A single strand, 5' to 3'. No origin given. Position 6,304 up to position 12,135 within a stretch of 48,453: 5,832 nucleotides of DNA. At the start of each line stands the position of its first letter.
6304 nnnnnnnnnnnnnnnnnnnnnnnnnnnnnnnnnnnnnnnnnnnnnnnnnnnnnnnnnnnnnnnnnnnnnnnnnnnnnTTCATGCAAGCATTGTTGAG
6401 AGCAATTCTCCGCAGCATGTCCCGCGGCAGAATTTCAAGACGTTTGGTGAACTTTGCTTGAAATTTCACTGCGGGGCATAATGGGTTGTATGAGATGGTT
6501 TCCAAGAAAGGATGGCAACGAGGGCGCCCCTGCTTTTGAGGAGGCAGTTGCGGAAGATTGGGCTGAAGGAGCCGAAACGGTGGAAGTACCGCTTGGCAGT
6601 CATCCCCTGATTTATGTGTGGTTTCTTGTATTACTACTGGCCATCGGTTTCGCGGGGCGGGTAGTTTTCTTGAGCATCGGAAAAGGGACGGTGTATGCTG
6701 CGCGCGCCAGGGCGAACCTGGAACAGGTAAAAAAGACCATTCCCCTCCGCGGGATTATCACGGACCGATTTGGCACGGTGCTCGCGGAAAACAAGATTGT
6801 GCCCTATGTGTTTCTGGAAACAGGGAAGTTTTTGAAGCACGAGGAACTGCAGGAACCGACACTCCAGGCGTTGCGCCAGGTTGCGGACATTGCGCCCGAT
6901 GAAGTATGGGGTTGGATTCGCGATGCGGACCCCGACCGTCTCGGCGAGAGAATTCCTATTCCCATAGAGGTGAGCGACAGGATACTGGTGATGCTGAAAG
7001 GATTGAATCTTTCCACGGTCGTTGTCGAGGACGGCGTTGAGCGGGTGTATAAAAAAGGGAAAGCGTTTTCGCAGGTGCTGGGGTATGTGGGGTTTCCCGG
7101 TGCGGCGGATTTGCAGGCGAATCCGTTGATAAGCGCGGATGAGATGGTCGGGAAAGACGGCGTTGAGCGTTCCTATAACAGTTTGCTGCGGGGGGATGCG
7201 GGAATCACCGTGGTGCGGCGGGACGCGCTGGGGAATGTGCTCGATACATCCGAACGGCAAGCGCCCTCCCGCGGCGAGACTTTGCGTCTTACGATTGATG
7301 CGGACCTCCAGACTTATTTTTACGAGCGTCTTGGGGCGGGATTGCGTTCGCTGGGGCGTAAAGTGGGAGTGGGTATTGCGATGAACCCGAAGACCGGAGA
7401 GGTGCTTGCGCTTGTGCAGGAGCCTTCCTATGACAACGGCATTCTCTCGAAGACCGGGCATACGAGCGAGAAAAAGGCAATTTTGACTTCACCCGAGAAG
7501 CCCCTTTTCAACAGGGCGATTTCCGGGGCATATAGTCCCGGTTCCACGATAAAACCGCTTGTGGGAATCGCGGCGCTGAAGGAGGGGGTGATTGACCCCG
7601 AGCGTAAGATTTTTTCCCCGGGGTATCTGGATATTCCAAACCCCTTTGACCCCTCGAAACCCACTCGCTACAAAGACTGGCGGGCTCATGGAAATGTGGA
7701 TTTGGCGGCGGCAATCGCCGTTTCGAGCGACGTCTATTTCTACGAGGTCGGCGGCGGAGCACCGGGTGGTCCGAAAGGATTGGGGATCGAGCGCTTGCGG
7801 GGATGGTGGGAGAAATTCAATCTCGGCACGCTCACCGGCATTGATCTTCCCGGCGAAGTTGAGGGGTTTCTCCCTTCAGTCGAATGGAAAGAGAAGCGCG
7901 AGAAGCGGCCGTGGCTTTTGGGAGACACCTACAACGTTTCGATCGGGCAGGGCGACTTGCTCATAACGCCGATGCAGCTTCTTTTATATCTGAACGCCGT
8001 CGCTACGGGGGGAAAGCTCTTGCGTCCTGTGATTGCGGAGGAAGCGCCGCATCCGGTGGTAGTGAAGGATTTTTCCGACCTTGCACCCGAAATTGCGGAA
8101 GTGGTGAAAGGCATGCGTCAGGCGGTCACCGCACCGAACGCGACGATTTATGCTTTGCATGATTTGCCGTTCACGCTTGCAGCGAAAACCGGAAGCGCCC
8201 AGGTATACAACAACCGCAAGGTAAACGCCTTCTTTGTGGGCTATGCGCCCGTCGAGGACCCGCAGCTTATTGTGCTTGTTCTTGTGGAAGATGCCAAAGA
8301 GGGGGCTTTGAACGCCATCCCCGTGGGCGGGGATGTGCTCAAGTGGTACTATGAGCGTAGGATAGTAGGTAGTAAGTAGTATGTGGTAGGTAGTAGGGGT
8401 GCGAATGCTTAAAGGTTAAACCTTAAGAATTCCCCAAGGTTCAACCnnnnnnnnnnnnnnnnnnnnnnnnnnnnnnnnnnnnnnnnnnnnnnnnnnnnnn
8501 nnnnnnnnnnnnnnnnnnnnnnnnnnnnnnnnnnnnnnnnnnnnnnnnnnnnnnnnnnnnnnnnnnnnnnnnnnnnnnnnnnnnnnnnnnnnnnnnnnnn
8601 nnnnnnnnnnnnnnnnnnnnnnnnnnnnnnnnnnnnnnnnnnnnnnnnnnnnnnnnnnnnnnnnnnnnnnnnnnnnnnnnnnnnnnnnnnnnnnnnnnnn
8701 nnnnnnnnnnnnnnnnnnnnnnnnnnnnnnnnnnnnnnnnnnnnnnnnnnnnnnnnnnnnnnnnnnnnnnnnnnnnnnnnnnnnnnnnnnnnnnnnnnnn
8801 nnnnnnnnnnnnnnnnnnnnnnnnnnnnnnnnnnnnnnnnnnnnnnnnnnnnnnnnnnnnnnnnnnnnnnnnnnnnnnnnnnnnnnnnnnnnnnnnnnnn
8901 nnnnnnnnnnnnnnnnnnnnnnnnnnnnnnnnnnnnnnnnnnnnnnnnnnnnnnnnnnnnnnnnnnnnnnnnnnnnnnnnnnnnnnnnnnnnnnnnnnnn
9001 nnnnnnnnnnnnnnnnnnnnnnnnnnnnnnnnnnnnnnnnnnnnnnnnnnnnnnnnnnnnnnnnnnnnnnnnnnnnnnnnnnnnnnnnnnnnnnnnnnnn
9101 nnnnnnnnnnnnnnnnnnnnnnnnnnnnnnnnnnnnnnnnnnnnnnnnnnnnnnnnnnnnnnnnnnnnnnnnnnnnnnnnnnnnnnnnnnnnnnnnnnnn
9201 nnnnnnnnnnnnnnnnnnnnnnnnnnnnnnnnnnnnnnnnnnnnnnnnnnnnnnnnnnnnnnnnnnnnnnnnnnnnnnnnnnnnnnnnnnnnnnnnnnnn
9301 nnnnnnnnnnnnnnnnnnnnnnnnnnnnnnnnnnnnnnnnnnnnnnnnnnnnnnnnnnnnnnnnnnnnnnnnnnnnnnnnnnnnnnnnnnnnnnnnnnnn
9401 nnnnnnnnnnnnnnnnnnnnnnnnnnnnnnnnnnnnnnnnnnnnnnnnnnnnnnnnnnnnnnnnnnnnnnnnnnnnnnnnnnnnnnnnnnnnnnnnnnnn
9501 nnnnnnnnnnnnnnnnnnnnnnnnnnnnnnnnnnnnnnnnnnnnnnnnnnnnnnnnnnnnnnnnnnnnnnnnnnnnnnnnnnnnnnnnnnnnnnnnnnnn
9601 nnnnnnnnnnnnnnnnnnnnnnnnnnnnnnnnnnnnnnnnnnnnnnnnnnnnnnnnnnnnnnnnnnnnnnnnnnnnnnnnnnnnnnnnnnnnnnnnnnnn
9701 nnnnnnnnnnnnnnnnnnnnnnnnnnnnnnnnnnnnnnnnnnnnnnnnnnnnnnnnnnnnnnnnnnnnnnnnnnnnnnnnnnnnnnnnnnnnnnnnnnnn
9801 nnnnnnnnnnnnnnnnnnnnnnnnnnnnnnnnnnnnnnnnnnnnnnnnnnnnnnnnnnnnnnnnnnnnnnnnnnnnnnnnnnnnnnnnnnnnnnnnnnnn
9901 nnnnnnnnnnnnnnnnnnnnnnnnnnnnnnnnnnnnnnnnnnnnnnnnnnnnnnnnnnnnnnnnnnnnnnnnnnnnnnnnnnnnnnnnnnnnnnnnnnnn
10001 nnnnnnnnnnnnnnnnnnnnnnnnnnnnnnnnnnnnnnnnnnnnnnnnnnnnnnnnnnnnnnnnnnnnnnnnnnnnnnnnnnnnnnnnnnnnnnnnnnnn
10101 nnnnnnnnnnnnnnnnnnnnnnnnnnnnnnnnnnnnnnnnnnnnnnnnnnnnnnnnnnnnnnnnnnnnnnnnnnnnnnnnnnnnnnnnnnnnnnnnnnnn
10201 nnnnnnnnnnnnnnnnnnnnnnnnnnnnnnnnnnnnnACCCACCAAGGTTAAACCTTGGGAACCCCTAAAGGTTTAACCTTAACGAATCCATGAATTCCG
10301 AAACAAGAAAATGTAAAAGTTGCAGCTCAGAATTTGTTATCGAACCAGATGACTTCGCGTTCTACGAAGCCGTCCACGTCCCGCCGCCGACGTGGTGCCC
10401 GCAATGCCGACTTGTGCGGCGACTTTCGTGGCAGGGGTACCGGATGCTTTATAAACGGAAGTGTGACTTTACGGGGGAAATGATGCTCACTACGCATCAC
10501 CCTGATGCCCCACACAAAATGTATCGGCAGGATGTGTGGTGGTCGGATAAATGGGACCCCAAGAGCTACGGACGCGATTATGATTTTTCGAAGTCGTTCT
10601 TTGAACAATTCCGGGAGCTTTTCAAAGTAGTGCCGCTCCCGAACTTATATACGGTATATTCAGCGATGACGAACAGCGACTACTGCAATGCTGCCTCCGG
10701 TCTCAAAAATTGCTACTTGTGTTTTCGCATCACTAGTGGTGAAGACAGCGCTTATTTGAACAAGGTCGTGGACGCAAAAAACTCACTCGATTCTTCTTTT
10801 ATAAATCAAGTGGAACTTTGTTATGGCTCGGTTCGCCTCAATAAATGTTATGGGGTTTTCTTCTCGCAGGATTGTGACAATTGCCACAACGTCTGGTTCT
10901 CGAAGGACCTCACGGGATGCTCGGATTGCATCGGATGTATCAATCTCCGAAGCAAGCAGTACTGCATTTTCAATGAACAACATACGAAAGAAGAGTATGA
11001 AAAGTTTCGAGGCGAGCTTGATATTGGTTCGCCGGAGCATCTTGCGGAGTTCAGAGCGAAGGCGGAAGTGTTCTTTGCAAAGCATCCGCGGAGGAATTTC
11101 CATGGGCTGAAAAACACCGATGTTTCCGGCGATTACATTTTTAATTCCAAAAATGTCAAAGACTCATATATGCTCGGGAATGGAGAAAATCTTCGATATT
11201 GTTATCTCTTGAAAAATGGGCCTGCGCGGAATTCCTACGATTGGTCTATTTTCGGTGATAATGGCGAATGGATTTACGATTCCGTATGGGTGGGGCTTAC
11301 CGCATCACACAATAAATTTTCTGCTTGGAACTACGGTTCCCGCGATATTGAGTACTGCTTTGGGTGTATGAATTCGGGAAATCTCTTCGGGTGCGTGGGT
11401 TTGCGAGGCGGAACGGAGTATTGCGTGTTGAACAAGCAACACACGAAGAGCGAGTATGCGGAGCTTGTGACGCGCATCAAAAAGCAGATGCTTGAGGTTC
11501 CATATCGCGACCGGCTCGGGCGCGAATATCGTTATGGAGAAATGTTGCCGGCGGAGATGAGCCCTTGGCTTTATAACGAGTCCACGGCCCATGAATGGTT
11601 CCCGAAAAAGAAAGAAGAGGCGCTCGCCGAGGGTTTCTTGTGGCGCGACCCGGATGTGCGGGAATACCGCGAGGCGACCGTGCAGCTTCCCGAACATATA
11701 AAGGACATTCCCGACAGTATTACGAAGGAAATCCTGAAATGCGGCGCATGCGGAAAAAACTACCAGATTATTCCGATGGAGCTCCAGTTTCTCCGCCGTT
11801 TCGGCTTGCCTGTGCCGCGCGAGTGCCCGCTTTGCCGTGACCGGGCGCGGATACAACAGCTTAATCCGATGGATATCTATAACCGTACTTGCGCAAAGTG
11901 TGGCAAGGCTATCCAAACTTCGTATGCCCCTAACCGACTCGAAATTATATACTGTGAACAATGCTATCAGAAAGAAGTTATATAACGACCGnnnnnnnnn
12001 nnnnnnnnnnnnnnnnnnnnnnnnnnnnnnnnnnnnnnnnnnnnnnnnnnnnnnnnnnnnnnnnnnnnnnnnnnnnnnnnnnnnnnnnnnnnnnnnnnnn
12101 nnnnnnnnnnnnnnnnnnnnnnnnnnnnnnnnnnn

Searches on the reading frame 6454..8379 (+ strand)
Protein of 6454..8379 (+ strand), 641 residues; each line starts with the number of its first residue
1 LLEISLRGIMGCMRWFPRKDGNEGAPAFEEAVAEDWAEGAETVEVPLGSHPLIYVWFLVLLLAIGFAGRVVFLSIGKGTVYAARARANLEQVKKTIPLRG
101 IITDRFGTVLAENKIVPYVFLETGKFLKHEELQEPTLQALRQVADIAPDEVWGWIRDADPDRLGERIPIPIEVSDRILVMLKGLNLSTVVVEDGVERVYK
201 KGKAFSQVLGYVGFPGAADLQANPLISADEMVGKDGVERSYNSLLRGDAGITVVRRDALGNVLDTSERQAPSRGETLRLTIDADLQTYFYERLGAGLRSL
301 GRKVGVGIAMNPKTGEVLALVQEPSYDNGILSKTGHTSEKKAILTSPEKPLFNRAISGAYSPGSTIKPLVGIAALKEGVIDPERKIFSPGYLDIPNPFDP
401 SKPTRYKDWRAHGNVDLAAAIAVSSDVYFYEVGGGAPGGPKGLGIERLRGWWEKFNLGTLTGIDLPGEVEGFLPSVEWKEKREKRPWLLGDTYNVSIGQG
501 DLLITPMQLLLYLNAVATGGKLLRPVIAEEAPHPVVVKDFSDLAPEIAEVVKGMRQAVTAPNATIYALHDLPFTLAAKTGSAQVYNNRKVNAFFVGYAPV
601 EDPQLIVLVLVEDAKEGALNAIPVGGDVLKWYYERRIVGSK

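Call 20: search_protein_families(library=pfam, proteins=[window:6454-8379:+], max_evalue=0.001)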
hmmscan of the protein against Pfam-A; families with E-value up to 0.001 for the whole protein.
window:6454-8379:+ (641 aa): 2 families
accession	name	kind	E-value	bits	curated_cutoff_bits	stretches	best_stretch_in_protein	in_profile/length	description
PF00905.27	Transpeptidase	-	1.2e-54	186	22.1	1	307-620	3-289/299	Penicillin binding protein transpeptidase domain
PF03717.20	PBP_dimer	-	1.1e-22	81.7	24.4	1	97-266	4-179/180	Penicillin-binding Protein dimerisation domain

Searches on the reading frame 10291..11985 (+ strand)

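Call 20: search_protein_families(library=pfam, proteins=[window:10291-11985:+], max_evalue=0.001)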
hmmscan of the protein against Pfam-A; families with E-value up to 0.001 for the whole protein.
window:10291-11985:+ (564 aa): 1 family
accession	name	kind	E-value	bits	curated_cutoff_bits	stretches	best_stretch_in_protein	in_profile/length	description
PF23477.1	zf_Tbcl_2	-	3.3e-06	27.1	27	1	530-562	4-36/37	Probable treble clef zinc finger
